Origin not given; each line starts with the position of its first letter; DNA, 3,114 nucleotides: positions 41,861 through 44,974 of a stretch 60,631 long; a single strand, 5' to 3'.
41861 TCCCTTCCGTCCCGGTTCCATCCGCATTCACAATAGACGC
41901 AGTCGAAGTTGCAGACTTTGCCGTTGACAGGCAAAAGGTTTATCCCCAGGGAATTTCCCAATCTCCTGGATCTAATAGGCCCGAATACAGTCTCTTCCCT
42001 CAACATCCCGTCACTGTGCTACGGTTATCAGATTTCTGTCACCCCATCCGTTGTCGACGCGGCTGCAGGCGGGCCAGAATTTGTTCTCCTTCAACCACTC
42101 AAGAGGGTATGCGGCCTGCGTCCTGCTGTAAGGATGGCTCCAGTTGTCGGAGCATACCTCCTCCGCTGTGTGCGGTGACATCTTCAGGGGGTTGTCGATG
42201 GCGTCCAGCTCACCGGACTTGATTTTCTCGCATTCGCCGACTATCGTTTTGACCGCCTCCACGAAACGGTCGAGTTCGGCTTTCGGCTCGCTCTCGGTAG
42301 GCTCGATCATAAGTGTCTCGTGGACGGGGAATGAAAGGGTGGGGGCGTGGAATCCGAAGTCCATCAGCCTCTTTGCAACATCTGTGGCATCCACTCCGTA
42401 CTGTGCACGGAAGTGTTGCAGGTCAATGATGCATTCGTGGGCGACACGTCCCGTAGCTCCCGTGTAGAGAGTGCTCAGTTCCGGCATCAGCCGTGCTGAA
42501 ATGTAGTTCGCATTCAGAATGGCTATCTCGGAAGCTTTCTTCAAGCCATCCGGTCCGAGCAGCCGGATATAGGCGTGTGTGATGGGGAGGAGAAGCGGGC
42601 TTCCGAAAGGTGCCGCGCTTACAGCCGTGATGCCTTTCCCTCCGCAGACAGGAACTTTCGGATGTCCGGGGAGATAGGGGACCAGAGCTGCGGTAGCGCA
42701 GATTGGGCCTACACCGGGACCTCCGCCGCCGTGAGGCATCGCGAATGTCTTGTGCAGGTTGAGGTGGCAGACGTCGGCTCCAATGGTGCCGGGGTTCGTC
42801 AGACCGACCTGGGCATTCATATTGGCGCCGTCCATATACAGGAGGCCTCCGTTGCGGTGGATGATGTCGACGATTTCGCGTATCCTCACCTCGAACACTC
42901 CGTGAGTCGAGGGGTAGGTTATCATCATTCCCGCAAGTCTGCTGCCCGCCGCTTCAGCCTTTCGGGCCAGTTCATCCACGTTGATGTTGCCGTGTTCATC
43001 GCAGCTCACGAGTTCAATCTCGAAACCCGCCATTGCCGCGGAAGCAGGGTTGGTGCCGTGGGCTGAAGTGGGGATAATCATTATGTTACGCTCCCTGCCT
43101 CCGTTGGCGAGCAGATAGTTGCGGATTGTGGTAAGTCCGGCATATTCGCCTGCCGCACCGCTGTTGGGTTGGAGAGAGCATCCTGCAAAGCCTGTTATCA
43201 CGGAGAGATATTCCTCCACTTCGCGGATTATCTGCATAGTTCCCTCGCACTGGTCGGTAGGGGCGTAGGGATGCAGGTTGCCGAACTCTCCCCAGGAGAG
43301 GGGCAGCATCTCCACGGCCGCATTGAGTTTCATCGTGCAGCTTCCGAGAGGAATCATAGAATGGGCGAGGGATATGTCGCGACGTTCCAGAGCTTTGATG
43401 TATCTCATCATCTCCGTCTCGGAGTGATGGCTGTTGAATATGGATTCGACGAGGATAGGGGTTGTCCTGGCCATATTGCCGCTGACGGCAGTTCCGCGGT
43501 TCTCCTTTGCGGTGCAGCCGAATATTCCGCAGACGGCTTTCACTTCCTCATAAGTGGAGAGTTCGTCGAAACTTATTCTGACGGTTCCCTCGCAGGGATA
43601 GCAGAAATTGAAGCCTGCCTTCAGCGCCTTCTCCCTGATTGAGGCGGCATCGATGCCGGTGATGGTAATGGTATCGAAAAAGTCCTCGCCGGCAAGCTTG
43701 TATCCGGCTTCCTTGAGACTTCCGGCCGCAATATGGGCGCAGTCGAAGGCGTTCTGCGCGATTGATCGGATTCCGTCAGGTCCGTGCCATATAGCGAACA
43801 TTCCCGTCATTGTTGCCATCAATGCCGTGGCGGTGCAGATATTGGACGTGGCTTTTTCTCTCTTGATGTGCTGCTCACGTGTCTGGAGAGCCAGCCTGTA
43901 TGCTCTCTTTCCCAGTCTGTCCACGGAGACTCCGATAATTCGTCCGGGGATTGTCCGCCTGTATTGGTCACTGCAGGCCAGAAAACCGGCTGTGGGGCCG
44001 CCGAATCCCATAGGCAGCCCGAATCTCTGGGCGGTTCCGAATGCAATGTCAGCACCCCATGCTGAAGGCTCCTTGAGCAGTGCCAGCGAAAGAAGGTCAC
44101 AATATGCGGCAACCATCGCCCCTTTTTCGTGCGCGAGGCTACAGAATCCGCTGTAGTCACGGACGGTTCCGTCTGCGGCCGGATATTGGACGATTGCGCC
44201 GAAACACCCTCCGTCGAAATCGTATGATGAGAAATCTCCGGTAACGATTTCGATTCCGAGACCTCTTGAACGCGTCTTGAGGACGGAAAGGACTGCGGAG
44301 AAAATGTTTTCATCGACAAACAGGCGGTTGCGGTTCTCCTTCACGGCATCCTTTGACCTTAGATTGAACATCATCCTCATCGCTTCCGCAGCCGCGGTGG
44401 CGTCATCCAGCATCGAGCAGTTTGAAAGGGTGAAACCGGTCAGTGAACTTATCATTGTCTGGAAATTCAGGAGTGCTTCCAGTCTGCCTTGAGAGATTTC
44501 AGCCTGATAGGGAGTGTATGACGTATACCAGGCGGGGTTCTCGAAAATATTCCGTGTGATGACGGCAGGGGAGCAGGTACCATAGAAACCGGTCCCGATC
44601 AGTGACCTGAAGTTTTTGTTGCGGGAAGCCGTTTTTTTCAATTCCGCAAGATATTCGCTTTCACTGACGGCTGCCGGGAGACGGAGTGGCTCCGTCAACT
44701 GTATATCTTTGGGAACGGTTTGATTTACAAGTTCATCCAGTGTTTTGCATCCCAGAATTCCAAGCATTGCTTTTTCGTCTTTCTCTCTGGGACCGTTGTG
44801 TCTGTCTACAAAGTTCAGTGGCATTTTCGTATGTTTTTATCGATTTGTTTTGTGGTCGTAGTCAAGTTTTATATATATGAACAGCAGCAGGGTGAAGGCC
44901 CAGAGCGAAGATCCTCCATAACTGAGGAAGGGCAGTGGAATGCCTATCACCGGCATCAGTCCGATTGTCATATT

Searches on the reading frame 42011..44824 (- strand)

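Call 18: search_protein_families(library=pfam, proteins=[window:42011-44824:-], max_evalue=0.00001)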
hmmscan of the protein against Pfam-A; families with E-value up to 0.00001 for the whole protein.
window:42011-44824:- (937 aa): 2 families
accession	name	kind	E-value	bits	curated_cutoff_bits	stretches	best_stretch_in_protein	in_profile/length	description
PF02347.22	GDC-P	-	2e-171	571.1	26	2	7-435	1-429/429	Glycine cleavage system P-protein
PF21478.3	GcvP2_C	-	5.5e-52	175.2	27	1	764-885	1-122/122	Glycine dehydrogenase, C-terminal domain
